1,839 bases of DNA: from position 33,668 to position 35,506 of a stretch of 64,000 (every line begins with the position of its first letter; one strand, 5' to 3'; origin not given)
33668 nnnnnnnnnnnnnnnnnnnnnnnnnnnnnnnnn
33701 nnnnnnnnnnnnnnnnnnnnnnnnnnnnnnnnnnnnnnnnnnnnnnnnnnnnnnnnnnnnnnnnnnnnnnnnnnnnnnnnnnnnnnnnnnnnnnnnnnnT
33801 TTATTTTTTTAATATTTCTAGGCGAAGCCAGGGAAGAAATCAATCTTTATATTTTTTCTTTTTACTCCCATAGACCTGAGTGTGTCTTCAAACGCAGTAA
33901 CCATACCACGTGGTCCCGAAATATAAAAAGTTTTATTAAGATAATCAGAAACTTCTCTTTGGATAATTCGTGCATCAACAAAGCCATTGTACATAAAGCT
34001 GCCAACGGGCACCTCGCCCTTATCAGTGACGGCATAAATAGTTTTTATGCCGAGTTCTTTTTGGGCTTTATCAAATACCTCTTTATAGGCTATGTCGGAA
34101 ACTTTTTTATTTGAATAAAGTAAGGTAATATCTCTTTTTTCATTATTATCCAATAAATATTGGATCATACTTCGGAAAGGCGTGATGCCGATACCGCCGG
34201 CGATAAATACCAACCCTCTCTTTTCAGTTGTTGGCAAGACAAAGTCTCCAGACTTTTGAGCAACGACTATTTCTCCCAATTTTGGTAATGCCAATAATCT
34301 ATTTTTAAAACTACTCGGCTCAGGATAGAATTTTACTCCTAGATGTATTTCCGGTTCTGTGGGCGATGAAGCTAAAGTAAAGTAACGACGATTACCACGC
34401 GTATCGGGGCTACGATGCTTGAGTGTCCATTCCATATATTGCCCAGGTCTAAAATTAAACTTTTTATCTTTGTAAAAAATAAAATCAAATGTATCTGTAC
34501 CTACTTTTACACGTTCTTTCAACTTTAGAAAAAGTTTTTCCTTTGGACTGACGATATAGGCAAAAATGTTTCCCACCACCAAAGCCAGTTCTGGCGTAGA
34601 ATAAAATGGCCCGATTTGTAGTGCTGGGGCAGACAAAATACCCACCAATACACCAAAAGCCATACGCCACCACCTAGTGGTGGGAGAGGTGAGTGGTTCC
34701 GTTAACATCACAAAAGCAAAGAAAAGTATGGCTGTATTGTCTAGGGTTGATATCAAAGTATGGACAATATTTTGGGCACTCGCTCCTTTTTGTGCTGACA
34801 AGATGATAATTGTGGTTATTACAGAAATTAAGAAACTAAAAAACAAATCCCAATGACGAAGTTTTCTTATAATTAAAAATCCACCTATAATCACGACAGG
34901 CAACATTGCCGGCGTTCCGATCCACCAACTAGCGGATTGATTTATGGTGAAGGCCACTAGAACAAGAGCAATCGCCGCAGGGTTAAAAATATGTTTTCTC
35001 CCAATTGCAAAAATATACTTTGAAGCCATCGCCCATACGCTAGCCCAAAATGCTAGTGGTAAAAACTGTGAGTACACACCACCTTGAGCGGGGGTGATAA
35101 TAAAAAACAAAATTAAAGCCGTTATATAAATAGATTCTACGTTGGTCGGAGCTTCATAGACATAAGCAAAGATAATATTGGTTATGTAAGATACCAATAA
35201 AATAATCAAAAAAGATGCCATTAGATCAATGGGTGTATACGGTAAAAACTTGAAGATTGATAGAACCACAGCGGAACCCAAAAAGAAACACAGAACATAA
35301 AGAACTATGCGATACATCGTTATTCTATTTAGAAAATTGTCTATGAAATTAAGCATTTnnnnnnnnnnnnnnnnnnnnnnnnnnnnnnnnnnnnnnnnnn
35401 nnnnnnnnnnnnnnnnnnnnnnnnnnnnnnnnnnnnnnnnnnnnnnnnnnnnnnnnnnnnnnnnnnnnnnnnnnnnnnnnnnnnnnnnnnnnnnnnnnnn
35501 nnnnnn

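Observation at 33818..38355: ECF-sigma-controlled flavin module: exported FMN-binding protein + ApbE flavin transferase + membrane FNR-like reductase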

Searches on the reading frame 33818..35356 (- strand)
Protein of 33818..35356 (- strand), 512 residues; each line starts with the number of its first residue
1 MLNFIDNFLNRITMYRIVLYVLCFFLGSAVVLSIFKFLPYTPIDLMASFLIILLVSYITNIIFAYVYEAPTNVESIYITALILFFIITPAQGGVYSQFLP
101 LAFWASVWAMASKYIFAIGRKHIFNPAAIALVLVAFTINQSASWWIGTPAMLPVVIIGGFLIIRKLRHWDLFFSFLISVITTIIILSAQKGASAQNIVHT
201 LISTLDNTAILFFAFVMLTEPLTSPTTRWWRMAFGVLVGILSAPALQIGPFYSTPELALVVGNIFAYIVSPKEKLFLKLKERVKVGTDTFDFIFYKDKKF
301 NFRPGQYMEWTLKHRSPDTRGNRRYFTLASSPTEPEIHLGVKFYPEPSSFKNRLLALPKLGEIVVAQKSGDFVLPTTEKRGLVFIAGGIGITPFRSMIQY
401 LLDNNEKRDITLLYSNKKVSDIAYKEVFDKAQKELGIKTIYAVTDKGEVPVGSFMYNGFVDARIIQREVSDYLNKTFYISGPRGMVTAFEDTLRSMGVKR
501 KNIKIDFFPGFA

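Call 7: search_protein_families(library=pfam, proteins=[window:33818-35356:-], max_evalue=0.01)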
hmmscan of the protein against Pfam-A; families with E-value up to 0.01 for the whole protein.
window:33818-35356:- (512 aa): 3 families
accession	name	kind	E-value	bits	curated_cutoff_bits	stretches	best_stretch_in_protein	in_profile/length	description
PF00175.26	NAD_binding_1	-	4.9e-16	59.8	22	1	384-489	1-107/109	Oxidoreductase NAD-binding domain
PF03116.20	NQR2_RnfD_RnfE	-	1.5e-09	38.1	27.7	1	150-268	174-285/296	NQR2, RnfD, RnfE family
PF08030.17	NAD_binding_6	-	0.00043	20.8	22.2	1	382-423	4-50/156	Ferric reductase NAD binding domain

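Call 16: find_homologous_proteins(query=window:33818-35356:-, max_evalue=0.00001)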
Query window:33818-35356:- (512 aa): 7893 proteins with E <= 0.00001 among 8000 candidates; the best 120 are listed.
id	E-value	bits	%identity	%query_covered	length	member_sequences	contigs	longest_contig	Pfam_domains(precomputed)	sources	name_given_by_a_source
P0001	0.0e+0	1109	100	97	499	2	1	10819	PF00175.27,PF03116.21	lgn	-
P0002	1.3e-264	897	76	100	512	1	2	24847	PF00175.27,PF03116.21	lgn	-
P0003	4.9e-261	885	77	100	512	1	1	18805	PF00175.27,PF03116.21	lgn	-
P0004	1.7e-255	867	75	100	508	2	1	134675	PF00175.27,PF03116.21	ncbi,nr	ncbi:MAG: RnfABCDGE type electron transport complex subunit D [Candidatus Nomurabacteria bacterium]|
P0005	3.7e-254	862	74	100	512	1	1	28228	PF00175.27,PF03116.21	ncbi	-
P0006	1.8e-251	854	73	100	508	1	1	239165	PF00175.27,PF03116.21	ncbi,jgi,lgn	ncbi:MAG: RnfABCDGE type electron transport complex subunit D [Candidatus Paceibacterota bacterium]|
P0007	1.2e-250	851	75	100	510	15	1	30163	PF00175.27,PF03116.21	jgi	-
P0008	1.4e-250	851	76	97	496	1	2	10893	PF00175.27,PF03116.21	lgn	-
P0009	1.6e-249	847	74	100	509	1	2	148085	PF00175.27,PF03116.21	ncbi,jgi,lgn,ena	ncbi:MAG: RnfABCDGE type electron transport complex subunit D [Candidatus Paceibacterota bacterium]|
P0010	1.6e-249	847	74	100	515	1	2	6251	PF00175.27,PF03116.21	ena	-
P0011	1.8e-249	847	73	100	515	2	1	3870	PF00175.27,PF03116.21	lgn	-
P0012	4.4e-249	846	73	100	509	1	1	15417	PF00175.27,PF03116.21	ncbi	-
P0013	1.5e-248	844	74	100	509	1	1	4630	PF00175.27,PF03116.21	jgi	jgi:ferredoxin-NADP reductase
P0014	3.9e-248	843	74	97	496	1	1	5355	PF00175.27,PF03116.21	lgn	-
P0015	2.4e-247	840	73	100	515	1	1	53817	PF00175.27,PF03116.21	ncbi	-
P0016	5.2e-247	839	72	100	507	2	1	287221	PF00175.27,PF03116.21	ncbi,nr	ncbi:MAG: RnfABCDGE type electron transport complex subunit D [Candidatus Nomurabacteria bacterium]|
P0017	6.7e-247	838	72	100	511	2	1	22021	PF00175.27,PF03116.21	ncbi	-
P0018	6.0e-246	835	72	100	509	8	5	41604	PF00175.27,PF03116.21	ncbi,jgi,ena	-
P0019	6.4e-246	835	73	100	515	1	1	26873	PF00175.27,PF03116.21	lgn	-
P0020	1.0e-245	835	73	100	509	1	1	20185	PF00175.27,PF03116.21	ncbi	-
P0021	1.1e-245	834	74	97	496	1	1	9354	PF00175.27,PF03116.21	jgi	jgi:ferredoxin-NADP reductase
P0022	1.4e-245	834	74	97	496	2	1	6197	PF00175.27,PF03116.21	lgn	-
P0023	1.2e-244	831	71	100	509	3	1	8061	PF00175.27,PF03116.21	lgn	-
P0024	8.4e-244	828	72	100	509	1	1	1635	PF00175.27,PF03116.21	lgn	-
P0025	9.4e-244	828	71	100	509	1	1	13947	PF00175.27,PF03116.21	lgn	-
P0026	2.6e-243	827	73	100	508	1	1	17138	PF00175.27,PF03116.21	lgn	-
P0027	3.4e-243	826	72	100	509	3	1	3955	PF00175.27,PF03116.21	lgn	-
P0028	7.7e-241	819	71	100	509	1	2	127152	PF00175.27,PF03116.21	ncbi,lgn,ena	-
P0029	1.0e-239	815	70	100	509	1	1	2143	PF00175.27,PF03116.21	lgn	-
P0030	1.6e-238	811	70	100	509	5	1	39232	PF00175.27,PF03116.21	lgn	-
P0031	5.9e-237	806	70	100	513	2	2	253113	PF00175.27,PF03116.21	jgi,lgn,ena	jgi:ferredoxin-NADP reductase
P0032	1.2e-236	805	71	100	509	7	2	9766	PF00175.27,PF03116.21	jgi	-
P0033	7.6e-236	802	69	100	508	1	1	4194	PF00175.27,PF03116.21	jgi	jgi:ferredoxin-NADP reductase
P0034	8.6e-236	802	72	97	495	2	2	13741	PF00175.27,PF03116.21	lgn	-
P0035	2.0e-232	791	69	100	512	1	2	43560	PF00175.27,PF03116.21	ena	-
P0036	3.6e-232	790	69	100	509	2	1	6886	PF00175.27,PF03116.21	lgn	-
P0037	8.6e-232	789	68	100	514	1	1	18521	PF00175.27,PF03116.21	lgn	-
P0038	3.3e-229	780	68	100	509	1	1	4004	PF00175.27,PF03116.21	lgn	-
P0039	7.6e-229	779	69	100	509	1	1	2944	PF00175.27,PF03116.21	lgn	-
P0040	9.8e-227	772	71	97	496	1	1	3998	PF00175.27,PF03116.21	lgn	-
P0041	1.0e-226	772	68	100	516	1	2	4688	PF00175.27,PF03116.21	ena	-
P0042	3.2e-226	770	66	100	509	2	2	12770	PF00175.27,PF03116.21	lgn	-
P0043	4.8e-226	770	66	100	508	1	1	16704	PF00175.27,PF03116.21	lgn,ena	-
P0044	6.3e-226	769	68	97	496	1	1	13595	PF00175.27,PF03116.21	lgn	-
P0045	1.2e-225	768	66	100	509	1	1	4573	PF00175.27,PF03116.21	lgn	-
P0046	1.6e-225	768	66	100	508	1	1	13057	PF00175.27,PF03116.21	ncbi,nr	ncbi:MAG: glycine betaine catabolism [Patescibacteria group bacterium]|nr:glycine betaine catabolism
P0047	2.6e-225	767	67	100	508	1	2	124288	PF00175.27,PF03116.21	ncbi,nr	ncbi:MAG: RnfABCDGE type electron transport complex subunit D [Candidatus Pacebacteria bacterium]|nr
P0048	2.1e-222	758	66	100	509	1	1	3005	PF00175.27,PF03116.21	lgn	-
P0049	2.5e-221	754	66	100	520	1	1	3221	PF00175.27,PF03116.21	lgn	-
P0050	3.2e-219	747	66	97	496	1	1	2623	PF00175.27,PF03116.21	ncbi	-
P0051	1.5e-217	742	65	97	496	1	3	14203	PF00175.27,PF03116.21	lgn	-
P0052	1.9e-217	741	64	100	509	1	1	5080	PF00175.27,PF03116.21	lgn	-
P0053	3.5e-217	740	64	100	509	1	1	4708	PF00175.27,PF03116.21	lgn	-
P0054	2.7e-214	731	63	100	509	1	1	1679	PF00175.27,PF03116.21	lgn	-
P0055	3.0e-214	731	66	97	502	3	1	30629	PF00175.27,PF03116.21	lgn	-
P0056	9.0e-213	726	63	100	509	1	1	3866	PF00175.27,PF03116.21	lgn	-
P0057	9.9e-213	726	65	100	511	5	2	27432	PF00175.27,PF03116.21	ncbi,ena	-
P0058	1.3e-210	719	63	100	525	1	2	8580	PF00175.27,PF08030.18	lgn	-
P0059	1.1e-209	716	63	100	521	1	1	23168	PF00175.27,PF03116.21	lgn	-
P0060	1.3e-209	715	62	100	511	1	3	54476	PF00175.27,PF03116.21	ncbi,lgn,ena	-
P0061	1.7e-209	715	64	100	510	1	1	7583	PF00175.27,PF03116.21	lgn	-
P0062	4.4e-209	714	62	100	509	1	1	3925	PF00175.27,PF03116.21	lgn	-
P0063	4.3e-207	707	62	100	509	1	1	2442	PF00175.27,PF03116.21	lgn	-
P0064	1.5e-206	705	63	100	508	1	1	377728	PF00175.27,PF03116.21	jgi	-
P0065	2.4e-206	705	63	100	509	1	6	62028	PF00175.27,PF03116.21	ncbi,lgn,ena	-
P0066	5.3e-206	704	62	100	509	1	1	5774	PF00175.27,PF03116.21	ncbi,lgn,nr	ncbi:MAG: RnfABCDGE type electron transport complex subunit D [Candidatus Lloydbacteria bacterium]|n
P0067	7.0e-206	703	62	100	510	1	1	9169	PF00175.27,PF03116.21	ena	-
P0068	2.0e-205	702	62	100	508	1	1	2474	PF00175.27,PF03116.21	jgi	jgi:ferredoxin-NADP reductase/Na+-translocating ferredoxin:NAD+ oxidoreductase RnfD subunit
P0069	2.4e-205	701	62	100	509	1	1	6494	PF00175.27,PF03116.21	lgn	-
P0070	2.6e-205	701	64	97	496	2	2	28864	PF00175.27,PF03116.21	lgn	-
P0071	2.1e-204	698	62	100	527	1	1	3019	PF00175.27,PF03116.21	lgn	-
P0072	4.9e-203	694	61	100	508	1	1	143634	PF00175.27,PF03116.21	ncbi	-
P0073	4.0e-202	691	62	100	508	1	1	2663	PF00175.27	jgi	jgi:glycine betaine catabolism B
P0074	4.9e-202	691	60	100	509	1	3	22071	PF00175.27,PF03116.21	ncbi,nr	ncbi:MAG: RnfABCDGE type electron transport complex subunit D [Patescibacteria group bacterium]|nr:R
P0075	6.3e-199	680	59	100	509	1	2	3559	PF00175.27,PF03116.21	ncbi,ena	-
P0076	1.2e-198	679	62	100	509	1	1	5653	PF00175.27,PF03116.21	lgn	-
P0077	6.8e-198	677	59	100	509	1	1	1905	PF00175.27,PF03116.21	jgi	jgi:glycine betaine catabolism B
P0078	7.8e-198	677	60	100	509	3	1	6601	PF00175.27,PF03116.21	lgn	-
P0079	2.0e-197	675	61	100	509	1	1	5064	PF00175.27,PF03116.21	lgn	-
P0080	8.7e-197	673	62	97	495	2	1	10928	PF00175.27,PF03116.21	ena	-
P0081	4.4e-196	671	59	100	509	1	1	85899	PF00175.27,PF03116.21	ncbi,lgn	-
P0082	2.3e-194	665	60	97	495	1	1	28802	PF00175.27,PF03116.21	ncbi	-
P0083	1.3e-193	663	61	97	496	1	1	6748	PF00175.27,PF03116.21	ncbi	-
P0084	3.0e-193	662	60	97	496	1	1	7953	PF00175.27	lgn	-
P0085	3.0e-193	662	59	97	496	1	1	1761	PF00175.27,PF03116.21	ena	-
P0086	3.0e-191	655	59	100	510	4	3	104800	PF00175.27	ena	-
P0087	6.2e-191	654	60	97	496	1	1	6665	PF00175.27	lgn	-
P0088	9.8e-189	647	57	100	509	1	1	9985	PF00175.27,PF03116.21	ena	-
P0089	2.1e-188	646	60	97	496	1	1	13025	PF00175.27,PF03116.21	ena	-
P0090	1.0e-186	640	57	100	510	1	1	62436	PF00175.27,PF03116.21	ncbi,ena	-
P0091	1.9e-186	639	57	100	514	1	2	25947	PF00175.27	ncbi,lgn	-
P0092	3.7e-185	635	58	99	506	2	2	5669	PF00175.27,PF03116.21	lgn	-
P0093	8.3e-185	634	56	100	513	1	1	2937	PF00175.27,PF03116.21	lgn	-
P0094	2.4e-184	632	57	100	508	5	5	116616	PF00175.27,PF03116.21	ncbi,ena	-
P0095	3.6e-184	632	56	100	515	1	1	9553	PF00175.27,PF03116.21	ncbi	-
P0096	5.2e-184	631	56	100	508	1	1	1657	PF00175.27,PF03116.21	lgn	-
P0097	8.8e-184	630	58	100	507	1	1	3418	PF00175.27,PF03116.21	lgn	-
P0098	1.2e-183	630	56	100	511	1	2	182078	PF00175.27,PF03116.21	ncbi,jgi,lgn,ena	ncbi:MAG: RnfABCDGE type electron transport complex subunit D [Candidatus Paceibacterota bacterium]|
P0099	1.4e-183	630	57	99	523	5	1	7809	PF00175.27,PF03116.21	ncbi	-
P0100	2.2e-183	629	57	100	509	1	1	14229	PF00175.27,PF03116.21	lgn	-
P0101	8.0e-183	627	58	97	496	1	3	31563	PF00175.27,PF00970.31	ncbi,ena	-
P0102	1.6e-182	626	56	100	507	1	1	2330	PF00175.27,PF03116.21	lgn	-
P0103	1.6e-182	626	56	100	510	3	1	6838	PF00175.27,PF03116.21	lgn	-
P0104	1.9e-182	626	56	100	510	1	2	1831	PF00175.27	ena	-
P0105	2.1e-182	626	57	99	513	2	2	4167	PF00175.27,PF03116.21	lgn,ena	-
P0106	2.1e-182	626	56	99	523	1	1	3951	PF00175.27,PF03116.21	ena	-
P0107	4.2e-182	625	57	100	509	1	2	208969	PF00175.27,PF03116.21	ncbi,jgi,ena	-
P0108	4.4e-182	625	58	97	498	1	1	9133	PF00175.27,PF03116.21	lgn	-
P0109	5.1e-182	624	56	100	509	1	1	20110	PF00175.27,PF03116.21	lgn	-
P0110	6.4e-182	624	57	100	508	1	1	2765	PF00175.27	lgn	-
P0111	9.1e-182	624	54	100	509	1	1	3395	PF00175.27,PF03116.21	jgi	jgi:ferredoxin-NADP reductase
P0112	1.0e-181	623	56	100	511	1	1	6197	PF00175.27,PF03116.21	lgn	-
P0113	1.7e-181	623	56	100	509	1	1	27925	PF00175.27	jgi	jgi:glycine betaine catabolism B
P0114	1.9e-181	623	56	100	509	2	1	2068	PF00175.27,PF03116.21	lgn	-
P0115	1.9e-181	623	56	100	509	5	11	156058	PF00175.27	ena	-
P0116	5.0e-181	621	57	100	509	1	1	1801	PF00175.27,PF03116.21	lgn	-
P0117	7.0e-181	621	58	97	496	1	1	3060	PF00175.27,PF00970.31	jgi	jgi:ferredoxin-NADP reductase/Na+-translocating ferredoxin:NAD+ oxidoreductase RnfD subunit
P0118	7.0e-181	621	58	100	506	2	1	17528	PF00175.27,PF03116.21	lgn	-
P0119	1.3e-180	620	55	100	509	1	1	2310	PF00175.27,PF03116.21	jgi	jgi:ferredoxin-NADP reductase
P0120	3.3e-180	619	55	100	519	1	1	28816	PF00175.27,PF03116.21,PF00970.31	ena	-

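Call 17: find_encoding_contigs(protein=window:33818-35356:-, flank=10000, max_places=6)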
Protein window:33818-35356:- (512 aa): no gene with exactly this product is on record in the collection.

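Call 18: find_encoding_contigs(protein=P0001, flank=6000, max_places=4)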
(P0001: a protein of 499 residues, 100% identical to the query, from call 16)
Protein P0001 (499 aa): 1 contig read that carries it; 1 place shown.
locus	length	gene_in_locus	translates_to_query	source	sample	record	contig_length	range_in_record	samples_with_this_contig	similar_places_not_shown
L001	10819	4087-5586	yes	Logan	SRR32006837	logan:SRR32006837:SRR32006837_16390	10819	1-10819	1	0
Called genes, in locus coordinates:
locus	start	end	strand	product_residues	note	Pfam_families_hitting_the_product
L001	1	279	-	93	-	?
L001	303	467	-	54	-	-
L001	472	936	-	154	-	PF09990:DUF2231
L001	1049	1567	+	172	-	PF04542:Sigma70_r2, PF08281:Sigma70_r4_2, PF04545:Sigma70_r4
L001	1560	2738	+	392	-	PF18915:DUF5667 (weak)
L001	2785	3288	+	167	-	PF04205:FMN_bind (weak)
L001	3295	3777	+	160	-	PF02424:ApbE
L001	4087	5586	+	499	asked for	PF03116:NQR2_RnfD_RnfE, PF00175:NAD_binding_1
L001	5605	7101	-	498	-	PF13347:MFS_2 (weak), PF07690:MFS_1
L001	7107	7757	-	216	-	PF25919:BSH_CusB (faint), PF25990:Beta-barrel_YknX (weak)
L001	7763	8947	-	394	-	PF25881:HH_YBHG (faint)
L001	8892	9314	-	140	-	PF22381:Staph_reg_Sar_Rot, PF13545:HTH_Crp_2 (faint), PF01047:MarR, PF12802:MarR_2, PF13463:HTH_27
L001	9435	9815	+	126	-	PF06210:DUF1003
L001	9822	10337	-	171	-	PF09900:DUF2127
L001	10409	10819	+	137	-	?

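Call 19: find_encoding_contigs(protein=P0004, flank=6000, max_places=2)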
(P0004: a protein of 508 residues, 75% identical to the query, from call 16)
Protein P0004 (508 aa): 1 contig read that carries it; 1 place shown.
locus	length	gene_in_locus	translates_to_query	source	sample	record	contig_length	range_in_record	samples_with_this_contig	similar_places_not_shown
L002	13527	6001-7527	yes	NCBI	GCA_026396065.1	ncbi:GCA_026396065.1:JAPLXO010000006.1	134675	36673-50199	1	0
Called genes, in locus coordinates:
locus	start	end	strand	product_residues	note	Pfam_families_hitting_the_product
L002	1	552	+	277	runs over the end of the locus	PF00551:Formyl_trans_N, PF02911:Formyl_trans_C (weak)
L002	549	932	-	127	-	PF02482:Ribosomal_S30AE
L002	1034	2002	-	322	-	-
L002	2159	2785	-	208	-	-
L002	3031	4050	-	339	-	PF01594:AI-2E_transport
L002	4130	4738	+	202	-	PF18915:DUF5667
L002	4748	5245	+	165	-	PF04205:FMN_bind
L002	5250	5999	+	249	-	PF02424:ApbE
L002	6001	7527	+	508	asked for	PF03116:NQR2_RnfD_RnfE, PF00175:NAD_binding_1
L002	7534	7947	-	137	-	PF13473:Cupredoxin_1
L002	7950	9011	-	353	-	PF13386:DsbD_2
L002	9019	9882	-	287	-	-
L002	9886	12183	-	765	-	PF00403:HMA, PF00122:E1-E2_ATPase, PF00702:Hydrolase, PF08282:Hydrolase_3 (faint)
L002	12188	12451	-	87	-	PF02583:Trns_repr_metal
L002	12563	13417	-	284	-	PF01467:CTP_transf_like, PF08218:Citrate_ly_lig (weak)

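Call 20: find_encoding_contigs(protein=P0016, flank=6000, max_places=2)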
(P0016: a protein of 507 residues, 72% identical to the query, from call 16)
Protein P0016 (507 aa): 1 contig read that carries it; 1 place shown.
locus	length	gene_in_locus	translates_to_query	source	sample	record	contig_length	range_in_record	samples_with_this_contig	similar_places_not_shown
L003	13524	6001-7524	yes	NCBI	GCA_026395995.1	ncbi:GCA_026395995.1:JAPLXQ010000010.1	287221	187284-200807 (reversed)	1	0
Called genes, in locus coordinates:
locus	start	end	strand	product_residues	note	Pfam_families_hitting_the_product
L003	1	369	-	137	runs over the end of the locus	PF13473:Cupredoxin_1 (weak)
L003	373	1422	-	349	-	PF13386:DsbD_2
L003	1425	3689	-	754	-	PF00403:HMA, PF00122:E1-E2_ATPase, PF00702:Hydrolase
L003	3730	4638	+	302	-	PF18915:DUF5667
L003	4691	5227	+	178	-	PF04205:FMN_bind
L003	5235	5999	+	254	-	PF02424:ApbE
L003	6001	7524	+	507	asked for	PF03116:NQR2_RnfD_RnfE, PF00175:NAD_binding_1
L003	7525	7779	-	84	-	-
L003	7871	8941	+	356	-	PF00478:IMPDH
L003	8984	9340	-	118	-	-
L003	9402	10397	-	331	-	PF03747:ADP_ribosyl_GH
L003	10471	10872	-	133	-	-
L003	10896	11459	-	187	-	PF00578:AhpC-TSA, PF08534:Redoxin, PF10417:1-cysPrx_C (weak)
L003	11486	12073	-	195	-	-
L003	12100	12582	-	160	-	PF00293:NUDIX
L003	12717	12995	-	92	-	-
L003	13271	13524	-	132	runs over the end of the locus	PF27659:CHP02642 (weak)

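Call 23: find_related_loci(query=window:33818-35356:-, collection=genome_contigs, flank=8000)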
Query window:33818-35356:- (512 aa) in genome_contigs; peptide patterns used: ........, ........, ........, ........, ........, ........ (x = any residue, [..] = any of these).
178 stretches matched a pattern; 16 encode a relative of the query (tblastn E <= 1e-3); 16 distinct loci.
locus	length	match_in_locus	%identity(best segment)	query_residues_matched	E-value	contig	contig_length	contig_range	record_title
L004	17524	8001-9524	75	2-512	0e+0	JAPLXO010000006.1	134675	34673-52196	MAG: Candidatus Nomurabacteria bacterium isolate LacPavin_0818_WC45_MAG_33_25 LacPavin_0818_WC45_scaffold_373508, whole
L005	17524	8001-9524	73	2-512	0e+0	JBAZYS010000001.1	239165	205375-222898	MAG: Candidatus Paceibacterota bacterium isolate SO_2017_GW1_86 NODE_406_length_239165_cov_3.120261_OW334_2017, whole ge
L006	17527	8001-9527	74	1-512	0e+0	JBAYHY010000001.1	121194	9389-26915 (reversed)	MAG: Candidatus Paceibacterota bacterium isolate SO_2016_GW1_160 scaffold00339_OW334_2016, whole genome shotgun sequence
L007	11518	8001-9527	73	1-512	0e+0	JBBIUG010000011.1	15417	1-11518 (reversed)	MAG: Candidatus Nomurabacteria bacterium isolate STF170223_bin_48 NODE_883_length_15417_cov_4.468038, whole genome shotg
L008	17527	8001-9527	75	1-512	0e+0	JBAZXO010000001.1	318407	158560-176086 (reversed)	MAG: Candidatus Paceibacterota bacterium isolate SO_2017_GW1_58 NODE_259_length_318407_cov_7.284130_OW334_2017, whole ge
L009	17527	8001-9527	70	1-512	0e+0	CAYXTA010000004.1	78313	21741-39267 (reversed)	MAG TPA_asm: uncultured Candidatus Saccharibacteria bacterium isolate ERP123247_co1_13 genome assembly, contig: NODE_138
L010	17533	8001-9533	72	1-512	0e+0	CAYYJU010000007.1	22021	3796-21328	MAG TPA_asm: uncultured Candidatus Saccharibacteria bacterium isolate SRP286056_co1_681 genome assembly, contig: NODE_27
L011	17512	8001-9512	54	1-511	2e-180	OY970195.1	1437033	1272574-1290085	MAG: Candidatus Peregrinibacteria bacterium isolate MFD02416.bin.c.20 genome assembly, chromosome: 1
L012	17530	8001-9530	52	1-512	2e-179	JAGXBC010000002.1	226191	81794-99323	MAG: Patescibacteria group bacterium isolate REEB91 contig-150_21, whole genome shotgun sequence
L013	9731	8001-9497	53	1-511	2e-174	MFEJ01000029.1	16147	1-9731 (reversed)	MAG: Candidatus Doudnabacteria bacterium RIFCSPHIGHO2_01_FULL_45_18 rifcsphigho2_01_scaffold_9638, whole genome shotgun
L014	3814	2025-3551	52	1-512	0e+0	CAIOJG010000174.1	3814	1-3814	MAG: Candidatus Magasanikbacteria bacterium isolate AM_bin-3693 genome assembly, contig: bin-3693:174/190, whole genome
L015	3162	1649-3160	51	1-507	0e+0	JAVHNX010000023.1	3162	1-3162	MAG: Candidatus Paceibacterota bacterium isolate WB02no17_34_18 NODE_26486_length_3162_cov_10.907950, whole genome shotg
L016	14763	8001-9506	51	5-511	1e-170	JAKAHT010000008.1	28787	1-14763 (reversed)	MAG: bacterium isolate WY3.bin127 NODE_2459_length_28787_cov_25.685101, whole genome shotgun sequence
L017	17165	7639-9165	52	1-512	6e-163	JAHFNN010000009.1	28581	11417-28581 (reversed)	MAG: Candidatus Nomurabacteria bacterium isolate nzgw481 NODE_2176_length_28582_cov_3.081445, whole genome shotgun seque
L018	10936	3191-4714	52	2-512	1e-158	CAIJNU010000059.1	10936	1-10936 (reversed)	uncultured Candidatus Peregrinibacteria bacterium isolate AlinenLipids_bin-9222 genome assembly, contig: bin-9222:059/12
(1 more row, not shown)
